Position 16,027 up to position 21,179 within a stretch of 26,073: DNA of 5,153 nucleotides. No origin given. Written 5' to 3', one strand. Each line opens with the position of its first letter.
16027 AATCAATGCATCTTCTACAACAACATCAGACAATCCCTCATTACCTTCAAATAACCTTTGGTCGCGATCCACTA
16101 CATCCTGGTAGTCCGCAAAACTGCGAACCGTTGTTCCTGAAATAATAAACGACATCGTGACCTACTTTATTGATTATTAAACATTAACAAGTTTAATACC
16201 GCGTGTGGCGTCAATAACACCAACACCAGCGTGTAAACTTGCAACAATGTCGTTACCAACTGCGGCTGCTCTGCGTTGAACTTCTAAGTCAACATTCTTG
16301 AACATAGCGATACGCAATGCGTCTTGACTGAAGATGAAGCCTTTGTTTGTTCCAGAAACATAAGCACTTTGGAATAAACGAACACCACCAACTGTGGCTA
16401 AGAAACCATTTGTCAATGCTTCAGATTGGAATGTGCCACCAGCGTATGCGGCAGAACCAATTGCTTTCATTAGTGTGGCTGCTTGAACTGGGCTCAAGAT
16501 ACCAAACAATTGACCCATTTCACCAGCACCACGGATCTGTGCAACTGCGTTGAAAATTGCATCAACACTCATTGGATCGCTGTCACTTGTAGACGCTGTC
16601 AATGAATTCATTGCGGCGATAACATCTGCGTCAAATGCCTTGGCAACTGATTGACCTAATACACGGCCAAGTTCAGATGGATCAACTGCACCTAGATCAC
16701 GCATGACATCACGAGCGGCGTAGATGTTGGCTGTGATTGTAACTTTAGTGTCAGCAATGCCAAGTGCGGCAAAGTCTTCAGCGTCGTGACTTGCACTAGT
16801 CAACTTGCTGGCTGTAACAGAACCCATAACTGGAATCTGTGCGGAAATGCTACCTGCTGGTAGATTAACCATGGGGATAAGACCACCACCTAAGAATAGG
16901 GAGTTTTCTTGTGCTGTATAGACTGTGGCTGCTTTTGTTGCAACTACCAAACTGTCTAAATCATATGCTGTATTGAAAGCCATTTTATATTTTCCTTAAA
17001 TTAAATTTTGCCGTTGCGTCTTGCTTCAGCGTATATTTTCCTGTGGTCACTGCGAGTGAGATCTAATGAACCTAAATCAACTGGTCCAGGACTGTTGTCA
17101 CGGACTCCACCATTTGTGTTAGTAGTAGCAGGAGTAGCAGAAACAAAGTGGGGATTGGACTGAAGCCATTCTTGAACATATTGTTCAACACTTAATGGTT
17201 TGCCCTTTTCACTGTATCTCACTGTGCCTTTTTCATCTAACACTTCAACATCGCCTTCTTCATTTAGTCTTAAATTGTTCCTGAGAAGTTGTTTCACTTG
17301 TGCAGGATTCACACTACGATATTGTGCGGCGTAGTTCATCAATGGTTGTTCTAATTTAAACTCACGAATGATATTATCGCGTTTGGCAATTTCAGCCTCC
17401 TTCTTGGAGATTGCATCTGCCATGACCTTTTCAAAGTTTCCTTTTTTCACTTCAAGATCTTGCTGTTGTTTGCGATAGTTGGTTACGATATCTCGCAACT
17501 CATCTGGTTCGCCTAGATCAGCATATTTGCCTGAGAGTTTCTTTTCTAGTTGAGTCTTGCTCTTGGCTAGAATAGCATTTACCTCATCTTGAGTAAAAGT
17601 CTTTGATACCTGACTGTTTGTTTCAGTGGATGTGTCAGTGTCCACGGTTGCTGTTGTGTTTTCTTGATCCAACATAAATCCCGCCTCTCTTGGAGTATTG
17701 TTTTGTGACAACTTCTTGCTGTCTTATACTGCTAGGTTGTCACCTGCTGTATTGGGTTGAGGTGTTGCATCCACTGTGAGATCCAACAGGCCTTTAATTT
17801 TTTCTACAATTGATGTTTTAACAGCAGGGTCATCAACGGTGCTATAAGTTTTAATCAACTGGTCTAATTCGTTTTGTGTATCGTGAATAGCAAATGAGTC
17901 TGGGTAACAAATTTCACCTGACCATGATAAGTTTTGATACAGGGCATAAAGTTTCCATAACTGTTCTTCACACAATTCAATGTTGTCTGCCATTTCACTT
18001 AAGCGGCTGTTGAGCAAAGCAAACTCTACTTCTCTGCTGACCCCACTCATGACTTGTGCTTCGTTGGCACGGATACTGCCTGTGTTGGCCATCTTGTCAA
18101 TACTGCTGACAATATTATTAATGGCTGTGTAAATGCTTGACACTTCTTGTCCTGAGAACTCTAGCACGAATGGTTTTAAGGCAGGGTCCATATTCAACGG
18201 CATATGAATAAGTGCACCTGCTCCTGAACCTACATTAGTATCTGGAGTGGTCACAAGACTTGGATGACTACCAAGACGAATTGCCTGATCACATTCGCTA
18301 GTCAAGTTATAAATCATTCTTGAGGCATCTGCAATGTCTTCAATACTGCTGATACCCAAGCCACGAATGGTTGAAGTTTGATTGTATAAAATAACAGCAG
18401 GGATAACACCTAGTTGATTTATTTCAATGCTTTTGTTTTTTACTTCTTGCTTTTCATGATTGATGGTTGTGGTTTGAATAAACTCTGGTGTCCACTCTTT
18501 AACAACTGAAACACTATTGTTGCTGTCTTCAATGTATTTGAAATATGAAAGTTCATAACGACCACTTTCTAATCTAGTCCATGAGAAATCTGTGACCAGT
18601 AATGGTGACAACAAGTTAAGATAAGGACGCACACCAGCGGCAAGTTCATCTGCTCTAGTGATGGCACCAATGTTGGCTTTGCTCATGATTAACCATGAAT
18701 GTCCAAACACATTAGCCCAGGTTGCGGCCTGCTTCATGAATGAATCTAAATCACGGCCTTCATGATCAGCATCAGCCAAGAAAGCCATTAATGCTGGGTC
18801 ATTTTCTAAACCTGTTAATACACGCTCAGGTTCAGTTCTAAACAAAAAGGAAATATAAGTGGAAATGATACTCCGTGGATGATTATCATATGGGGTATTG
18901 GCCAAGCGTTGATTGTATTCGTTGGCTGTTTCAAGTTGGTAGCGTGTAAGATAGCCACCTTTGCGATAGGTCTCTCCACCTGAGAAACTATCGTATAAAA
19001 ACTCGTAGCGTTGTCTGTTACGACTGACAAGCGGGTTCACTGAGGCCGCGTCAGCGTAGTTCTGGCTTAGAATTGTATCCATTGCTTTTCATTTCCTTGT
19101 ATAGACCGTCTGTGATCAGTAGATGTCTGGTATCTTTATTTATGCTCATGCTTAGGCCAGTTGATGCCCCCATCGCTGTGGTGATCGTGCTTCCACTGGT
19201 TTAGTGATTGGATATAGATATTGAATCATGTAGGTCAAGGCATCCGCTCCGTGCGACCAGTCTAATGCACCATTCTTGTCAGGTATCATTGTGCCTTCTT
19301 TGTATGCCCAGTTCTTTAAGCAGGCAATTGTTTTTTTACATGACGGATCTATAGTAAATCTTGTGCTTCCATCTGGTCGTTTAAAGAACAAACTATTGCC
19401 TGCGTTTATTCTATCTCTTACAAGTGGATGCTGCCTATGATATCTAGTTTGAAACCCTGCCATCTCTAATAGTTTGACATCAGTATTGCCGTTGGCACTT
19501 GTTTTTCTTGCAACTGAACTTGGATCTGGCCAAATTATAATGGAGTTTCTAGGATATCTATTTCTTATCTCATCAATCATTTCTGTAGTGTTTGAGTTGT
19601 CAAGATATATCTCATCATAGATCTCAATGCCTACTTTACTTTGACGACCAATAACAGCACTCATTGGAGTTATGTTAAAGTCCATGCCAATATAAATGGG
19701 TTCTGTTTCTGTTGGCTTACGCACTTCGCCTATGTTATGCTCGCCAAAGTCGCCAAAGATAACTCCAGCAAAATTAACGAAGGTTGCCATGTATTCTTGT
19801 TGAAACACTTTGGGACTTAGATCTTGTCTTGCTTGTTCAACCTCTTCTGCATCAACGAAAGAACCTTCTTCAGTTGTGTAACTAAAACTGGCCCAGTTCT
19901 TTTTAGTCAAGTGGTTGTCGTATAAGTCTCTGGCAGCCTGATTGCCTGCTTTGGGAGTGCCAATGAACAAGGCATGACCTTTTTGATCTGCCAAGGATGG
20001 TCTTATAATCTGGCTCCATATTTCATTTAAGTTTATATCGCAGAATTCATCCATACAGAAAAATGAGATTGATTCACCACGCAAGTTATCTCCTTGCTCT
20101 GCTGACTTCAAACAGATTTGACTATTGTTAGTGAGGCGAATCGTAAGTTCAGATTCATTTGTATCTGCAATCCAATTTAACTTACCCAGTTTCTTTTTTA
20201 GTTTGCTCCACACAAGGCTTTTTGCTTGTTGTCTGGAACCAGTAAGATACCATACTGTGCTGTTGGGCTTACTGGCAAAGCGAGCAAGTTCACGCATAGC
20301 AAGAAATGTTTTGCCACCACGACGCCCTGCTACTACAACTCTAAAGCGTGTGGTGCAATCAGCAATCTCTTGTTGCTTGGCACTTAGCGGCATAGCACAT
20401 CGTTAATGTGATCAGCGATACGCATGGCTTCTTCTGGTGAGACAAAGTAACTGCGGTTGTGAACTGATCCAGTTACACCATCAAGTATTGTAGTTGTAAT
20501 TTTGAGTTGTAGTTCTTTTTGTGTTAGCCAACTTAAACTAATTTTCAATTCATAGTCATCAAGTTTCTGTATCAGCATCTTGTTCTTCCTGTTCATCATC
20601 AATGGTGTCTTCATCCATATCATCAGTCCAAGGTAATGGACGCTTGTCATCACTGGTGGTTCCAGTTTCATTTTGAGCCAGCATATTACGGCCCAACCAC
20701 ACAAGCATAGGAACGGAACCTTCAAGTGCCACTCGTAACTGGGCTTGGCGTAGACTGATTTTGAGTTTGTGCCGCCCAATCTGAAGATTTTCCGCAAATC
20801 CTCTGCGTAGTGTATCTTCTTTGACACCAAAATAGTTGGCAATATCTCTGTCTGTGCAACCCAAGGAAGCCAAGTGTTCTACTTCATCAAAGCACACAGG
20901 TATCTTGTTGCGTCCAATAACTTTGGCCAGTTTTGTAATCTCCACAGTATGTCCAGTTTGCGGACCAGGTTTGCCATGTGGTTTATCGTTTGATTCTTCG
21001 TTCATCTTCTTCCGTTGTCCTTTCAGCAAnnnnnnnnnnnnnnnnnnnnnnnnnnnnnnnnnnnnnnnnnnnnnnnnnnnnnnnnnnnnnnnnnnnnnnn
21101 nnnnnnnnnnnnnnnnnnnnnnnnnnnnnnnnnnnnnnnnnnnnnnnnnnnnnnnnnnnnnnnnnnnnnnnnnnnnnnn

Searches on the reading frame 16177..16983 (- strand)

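Call 18: search_protein_families(library=phrogs, proteins=[window:16177-16983:-], max_evalue=0.01)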
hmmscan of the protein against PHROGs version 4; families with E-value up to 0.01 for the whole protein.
window:16177-16983:- (268 aa): 2 families
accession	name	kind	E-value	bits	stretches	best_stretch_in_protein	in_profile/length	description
phrog_267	-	head and packaging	6.4e-13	49.6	1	43-260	70-318/410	major head protein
phrog_544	-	head and packaging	2.6e-10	41.2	1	107-264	110-270/282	major head protein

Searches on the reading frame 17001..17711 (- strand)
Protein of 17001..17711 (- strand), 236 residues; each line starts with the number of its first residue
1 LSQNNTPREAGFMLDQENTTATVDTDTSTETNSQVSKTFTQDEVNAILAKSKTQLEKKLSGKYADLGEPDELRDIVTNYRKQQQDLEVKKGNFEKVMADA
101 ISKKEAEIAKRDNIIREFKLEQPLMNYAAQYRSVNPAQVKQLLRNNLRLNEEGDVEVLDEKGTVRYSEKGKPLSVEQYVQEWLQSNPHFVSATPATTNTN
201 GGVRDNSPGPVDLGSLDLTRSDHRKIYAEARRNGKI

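Call 10: search_protein_families(library=phrogs, proteins=[window:17001-17711:-], max_evalue=0.01)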
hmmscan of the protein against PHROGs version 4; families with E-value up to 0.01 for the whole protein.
window:17001-17711:- (236 aa): 3 families
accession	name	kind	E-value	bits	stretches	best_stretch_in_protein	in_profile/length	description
phrog_2303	-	head and packaging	1.9e-08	35.4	1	18-193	30-181/219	head scaffolding protein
phrog_1793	-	head and packaging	0.0021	19.3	1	2-109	2-98/193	head scaffolding protein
phrog_4866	-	head and packaging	0.0067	17.3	1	15-161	49-182/245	head scaffolding protein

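Call 11: search_protein_families(library=pfam, proteins=[window:17001-17711:-], max_evalue=0.01)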
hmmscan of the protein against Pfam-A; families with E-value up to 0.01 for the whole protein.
window:17001-17711:- (236 aa): 0 families

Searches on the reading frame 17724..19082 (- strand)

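Call 10: search_protein_families(library=phrogs, proteins=[window:17724-19082:-], max_evalue=0.01)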
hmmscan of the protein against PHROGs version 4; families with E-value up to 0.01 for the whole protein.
window:17724-19082:- (452 aa): 3 families
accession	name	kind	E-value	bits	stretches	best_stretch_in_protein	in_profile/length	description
phrog_145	-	head and packaging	1.5e-52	180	1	7-413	5-429/493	portal protein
phrog_12458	-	unknown function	3.2e-10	40.8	1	16-169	34-188/265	-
phrog_20858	-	unknown function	0.0023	18.3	1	316-409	51-149/250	-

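Call 11: search_protein_families(library=pfam, proteins=[window:17724-19082:-], max_evalue=0.01)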
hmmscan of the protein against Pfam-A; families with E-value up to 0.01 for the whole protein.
window:17724-19082:- (452 aa): 0 families

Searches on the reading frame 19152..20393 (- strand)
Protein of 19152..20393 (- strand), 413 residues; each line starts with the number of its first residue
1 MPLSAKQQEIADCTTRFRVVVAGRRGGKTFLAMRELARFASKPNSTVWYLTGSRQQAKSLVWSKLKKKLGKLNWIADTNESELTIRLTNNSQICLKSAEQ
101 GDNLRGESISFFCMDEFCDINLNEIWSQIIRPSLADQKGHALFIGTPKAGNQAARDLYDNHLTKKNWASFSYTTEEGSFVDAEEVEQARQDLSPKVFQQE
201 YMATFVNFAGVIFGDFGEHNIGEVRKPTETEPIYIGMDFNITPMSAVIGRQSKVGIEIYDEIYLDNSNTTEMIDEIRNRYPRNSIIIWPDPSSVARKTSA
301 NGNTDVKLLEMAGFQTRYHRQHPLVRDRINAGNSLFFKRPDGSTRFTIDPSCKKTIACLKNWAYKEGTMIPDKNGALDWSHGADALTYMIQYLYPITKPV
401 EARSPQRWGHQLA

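Call 10: search_protein_families(library=phrogs, proteins=[window:19152-20393:-], max_evalue=0.01)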
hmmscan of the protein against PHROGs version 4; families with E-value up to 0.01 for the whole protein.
window:19152-20393:- (413 aa): 7 families
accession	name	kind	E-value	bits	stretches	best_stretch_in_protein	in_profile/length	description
phrog_2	-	head and packaging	4.2e-40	139.3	1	5-402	268-602/807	terminase large subunit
phrog_10250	-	head and packaging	3e-30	106.6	1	189-401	2-223/228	terminase large subunit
phrog_979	-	head and packaging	1.7e-09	37.9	1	2-126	153-282/642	terminase large subunit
phrog_7579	-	head and packaging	5.9e-09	36.5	1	14-208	16-216/239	terminase large subunit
phrog_675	-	head and packaging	9.8e-07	28.4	1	7-126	47-171/576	terminase large subunit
phrog_6672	-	head and packaging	0.0027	18.3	1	344-393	78-129/145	terminase large subunit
phrog_5989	-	head and packaging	0.007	16.5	0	15-117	156-260/347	terminase large subunit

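Call 11: search_protein_families(library=pfam, proteins=[window:19152-20393:-], max_evalue=0.01)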
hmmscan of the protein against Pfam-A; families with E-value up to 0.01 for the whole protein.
window:19152-20393:- (413 aa): 2 families
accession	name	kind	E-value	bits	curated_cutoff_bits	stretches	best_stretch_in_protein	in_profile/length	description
PF03237.21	Terminase_6N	-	4.6e-14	53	22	1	21-213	3-208/215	Terminase large subunit, T4likevirus-type, N-terminal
PF03354.21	TerL_ATPase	-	0.0022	18.2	23.7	1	19-147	25-161/178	Terminase large subunit, ATPase domain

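Call 14: find_related_loci(query=window:19152-20393:-, collection=viral_contigs, flank=5000)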
Query window:19152-20393:- (413 aa) in viral_contigs; peptide patterns used: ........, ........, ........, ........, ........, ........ (x = any residue, [..] = any of these).
17 stretches matched a pattern; 17 encode a relative of the query (tblastn E <= 1e-3); 17 distinct loci.
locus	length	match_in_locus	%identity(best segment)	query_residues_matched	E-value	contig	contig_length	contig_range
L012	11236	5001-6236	83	1-413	0e+0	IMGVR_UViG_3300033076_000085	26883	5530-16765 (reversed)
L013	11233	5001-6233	79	1-413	0e+0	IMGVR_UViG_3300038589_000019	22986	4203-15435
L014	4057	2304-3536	79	1-413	0e+0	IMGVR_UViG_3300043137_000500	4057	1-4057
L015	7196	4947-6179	77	1-413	0e+0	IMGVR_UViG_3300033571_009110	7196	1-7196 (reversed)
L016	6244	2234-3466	78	1-413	0e+0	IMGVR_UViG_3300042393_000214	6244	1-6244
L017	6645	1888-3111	65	1-411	0e+0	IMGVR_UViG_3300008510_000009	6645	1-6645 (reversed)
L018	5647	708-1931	65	1-411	0e+0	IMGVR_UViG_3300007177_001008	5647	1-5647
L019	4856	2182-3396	66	1-408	0e+0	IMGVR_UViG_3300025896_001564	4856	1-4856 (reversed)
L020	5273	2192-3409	58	1-409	3e-168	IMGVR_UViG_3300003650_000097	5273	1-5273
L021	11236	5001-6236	30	5-397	6e-45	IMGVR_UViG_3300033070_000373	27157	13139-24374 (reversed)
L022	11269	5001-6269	29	5-409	3e-44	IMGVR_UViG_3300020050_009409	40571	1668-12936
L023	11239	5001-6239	26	7-397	2e-33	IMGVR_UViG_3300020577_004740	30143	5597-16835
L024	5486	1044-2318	25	7-409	1e-31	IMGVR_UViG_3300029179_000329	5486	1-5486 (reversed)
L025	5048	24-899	28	125-397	4e-26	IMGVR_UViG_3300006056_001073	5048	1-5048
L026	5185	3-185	65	349-411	3e-22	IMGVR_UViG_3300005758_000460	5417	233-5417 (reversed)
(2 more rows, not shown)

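Call 24: search_dna_similar(query=window:19152-20393:-, collection=phages, mode=protein, max_rows=15)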
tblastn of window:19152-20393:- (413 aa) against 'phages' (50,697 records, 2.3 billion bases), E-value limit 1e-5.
Records with a match: 1921; places in all: 1925; records where one place covers at least 80% of the query: 171.
Best place of each record, by identity: <60% 1921.
By first word of the organism name: Salmonella 636; Vibrio 416; Escherichia 390; Klebsiella 137; Pseudomonas 43; Microbacterium 36; Pelagibacter 27; Bacteriophage 15; Serratia 15; Mycobacterium 15; and 57 more.
By host as written in the record: - 414; Escherichia coli 185; Salmonella enterica 77; Salmonella enterica subsp. enterica serovar Enteritidis 74; Salmonella enterica subsp. enterica serovar Typhimurium 66; Salmonella sp. 61; Salmonella enterica subsp. enterica serovar Enteritidis PT1 59; Klebsiella pneumoniae 42; and 377 more.
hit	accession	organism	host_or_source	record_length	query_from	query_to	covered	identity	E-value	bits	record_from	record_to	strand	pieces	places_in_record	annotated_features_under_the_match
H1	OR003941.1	Phage DSL-LC06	Proteobacteria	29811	1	409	99%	43.8%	9e-93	311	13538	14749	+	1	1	terminase large subunit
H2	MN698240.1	Pelagibacter phage HTVC026P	Candidatus Pelagibacter sp. HTCC1062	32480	1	408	99%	43.4%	9e-89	299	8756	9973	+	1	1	terminase large subunit | hypothetical protein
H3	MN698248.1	Pelagibacter phage HTVC202P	Candidatus Pelagibacter sp. FZCC0015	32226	1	408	99%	43.0%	1e-91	308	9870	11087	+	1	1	terminase large subunit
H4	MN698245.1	Pelagibacter phage HTVC111P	Candidatus Pelagibacter sp. HTCC7211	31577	1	408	99%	43.0%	4e-91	306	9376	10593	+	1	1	terminase large subunit | hypothetical protein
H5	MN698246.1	Pelagibacter phage HTVC112P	Candidatus Pelagibacter sp. HTCC7211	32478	1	409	99%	41.3%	1e-83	284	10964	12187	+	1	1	terminase large subunit | hypothetical protein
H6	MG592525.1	Vibrio phage 1.157.O._10N.261.45.B7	Vibrio breoganii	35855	1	398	96%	42.3%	9e-78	268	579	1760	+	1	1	terminase-like family protein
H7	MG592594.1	Vibrio phage 1.228.O._10N.261.49.C1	Vibrio breoganii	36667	1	398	96%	42.3%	9e-78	268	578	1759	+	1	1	terminase-like family protein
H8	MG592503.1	Vibrio phage 1.132.O._10N.222.49.F8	Vibrio breoganii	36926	1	398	96%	41.0%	7e-75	259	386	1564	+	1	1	terminase-like family protein | terminase small subunit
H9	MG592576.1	Vibrio phage 1.206.O._10N.222.51.B10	Vibrio breoganii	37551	1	398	96%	40.9%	6e-75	259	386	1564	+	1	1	terminase-like family protein | terminase small subunit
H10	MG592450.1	Vibrio phage 1.074.O._10N.222.49.B7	Vibrio breoganii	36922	1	398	96%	40.8%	9e-75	259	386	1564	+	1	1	terminase-like family protein | terminase small subunit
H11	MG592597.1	Vibrio phage 1.233.A._10N.261.51.E6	Vibrio breoganii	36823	1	398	96%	40.8%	1e-74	258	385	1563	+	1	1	terminase-like family protein | terminase small subunit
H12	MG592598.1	Vibrio phage 1.233.B._10N.261.51.E6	Vibrio breoganii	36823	1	398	96%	40.8%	1e-74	258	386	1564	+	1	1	terminase-like family protein | terminase small subunit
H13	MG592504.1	Vibrio phage 1.133.O._10N.222.51.E4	Vibrio breoganii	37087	1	398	96%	40.8%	2e-74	258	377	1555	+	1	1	terminase-like family protein | terminase small subunit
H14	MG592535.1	Vibrio phage 1.168.O._10N.261.52.A10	Vibrio breoganii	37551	1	398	96%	40.6%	2e-74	258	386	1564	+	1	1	terminase-like family protein | terminase small subunit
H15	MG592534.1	Vibrio phage 1.167.O._10N.261.51.F2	Vibrio breoganii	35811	1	398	96%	40.5%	8e-74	256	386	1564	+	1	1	terminase-like family protein | terminase small subunit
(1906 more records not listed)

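Call 68: get_annotated_region(hit=H1, flank=5000)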
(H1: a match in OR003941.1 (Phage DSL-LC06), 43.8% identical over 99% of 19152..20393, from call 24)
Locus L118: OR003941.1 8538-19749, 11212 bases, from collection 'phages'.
description: Phage DSL-LC06, complete genome.
organism: Phage DSL-LC06 (NCBI taxid 3058960)
taxonomy: Viruses; Duplodnaviria; Heunggongvirae; Uroviricota; Caudoviricetes
host: Proteobacteria; source: water sample of Dishui Lake; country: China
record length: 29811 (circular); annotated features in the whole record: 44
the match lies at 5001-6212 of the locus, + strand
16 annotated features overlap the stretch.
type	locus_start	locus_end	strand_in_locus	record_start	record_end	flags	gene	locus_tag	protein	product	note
CDS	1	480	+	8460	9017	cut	-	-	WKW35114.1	alpha-2,3/8-sialyltransferase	-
CDS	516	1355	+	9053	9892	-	-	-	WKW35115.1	hypothetical protein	-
CDS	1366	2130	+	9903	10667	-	-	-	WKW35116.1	hypothetical protein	-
CDS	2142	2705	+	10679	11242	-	-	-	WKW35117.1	hypothetical protein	-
CDS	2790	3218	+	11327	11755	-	-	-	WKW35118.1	hypothetical protein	-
CDS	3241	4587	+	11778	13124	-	-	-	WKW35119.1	hypothetical protein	-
CDS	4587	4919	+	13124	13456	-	-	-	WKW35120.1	minor tail protein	-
CDS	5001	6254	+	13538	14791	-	-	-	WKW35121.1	terminase large subunit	-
CDS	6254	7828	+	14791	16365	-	-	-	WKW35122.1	portal protein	-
CDS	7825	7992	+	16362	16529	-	-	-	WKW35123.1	hypothetical protein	-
CDS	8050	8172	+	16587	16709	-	-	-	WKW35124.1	hypothetical protein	-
CDS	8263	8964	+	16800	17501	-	-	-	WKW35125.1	capsid assembly scaffolding protein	-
CDS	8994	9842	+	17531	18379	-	-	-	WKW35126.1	major capsid protein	-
CDS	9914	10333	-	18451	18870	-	-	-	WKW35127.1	HNH endonuclease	-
CDS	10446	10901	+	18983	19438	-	-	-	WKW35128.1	hypothetical protein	-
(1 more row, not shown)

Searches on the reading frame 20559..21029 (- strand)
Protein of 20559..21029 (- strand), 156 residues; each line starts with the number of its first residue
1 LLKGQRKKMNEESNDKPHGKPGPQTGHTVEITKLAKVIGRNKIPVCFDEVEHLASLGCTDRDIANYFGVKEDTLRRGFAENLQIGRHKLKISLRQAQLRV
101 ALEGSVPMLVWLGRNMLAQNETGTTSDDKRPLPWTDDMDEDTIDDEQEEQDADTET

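Call 10: search_protein_families(library=phrogs, proteins=[window:20559-21029:-], max_evalue=0.01)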
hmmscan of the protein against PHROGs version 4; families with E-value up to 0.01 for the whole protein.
window:20559-21029:- (156 aa): 2 families
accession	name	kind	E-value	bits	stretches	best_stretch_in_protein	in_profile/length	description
phrog_12540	-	unknown function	2.1e-06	29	1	48-123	30-112/153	-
phrog_309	-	head and packaging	4.8e-05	24.5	1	48-102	147-207/319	terminase small subunit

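Call 11: search_protein_families(library=pfam, proteins=[window:20559-21029:-], max_evalue=0.01)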
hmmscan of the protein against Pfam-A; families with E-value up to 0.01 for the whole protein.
window:20559-21029:- (156 aa): 0 families

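Call 35: find_related_loci(query=A1, collection=metagenome_contigs, flank=4000)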
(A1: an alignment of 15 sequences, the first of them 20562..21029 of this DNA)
Query A1 (156 aa) in metagenome_contigs; peptide patterns used: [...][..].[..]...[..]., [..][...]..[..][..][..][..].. (x = any residue, [..] = any of these).
600 stretches matched a pattern (row limit reached: there are more); 360 encode a relative of the query (tblastn E <= 1e-3); the best 80 are kept; 80 distinct loci.
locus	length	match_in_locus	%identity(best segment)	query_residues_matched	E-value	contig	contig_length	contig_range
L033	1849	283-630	77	20-135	2e-63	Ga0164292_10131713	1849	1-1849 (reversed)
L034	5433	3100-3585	66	1-156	3e-61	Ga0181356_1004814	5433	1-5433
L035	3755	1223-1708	64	1-156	8e-59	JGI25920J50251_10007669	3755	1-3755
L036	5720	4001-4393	69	5-135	2e-58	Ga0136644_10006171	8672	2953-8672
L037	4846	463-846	62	19-146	3e-53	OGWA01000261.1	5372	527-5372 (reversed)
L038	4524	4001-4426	61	20-156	3e-51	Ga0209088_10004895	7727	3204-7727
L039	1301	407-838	57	6-149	5e-50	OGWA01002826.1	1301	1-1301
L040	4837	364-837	60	1-155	8e-48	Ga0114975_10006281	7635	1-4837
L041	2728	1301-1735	54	23-155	9e-47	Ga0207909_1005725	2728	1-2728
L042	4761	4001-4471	53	3-156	2e-45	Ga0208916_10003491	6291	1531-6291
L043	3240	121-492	60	9-137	3e-43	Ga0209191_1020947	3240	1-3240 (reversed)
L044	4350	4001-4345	52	20-134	1e-34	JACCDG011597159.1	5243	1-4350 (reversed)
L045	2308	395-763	48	18-143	1e-34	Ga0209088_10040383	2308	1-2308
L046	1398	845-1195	49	18-137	1e-33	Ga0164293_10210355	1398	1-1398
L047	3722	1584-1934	54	37-149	7e-33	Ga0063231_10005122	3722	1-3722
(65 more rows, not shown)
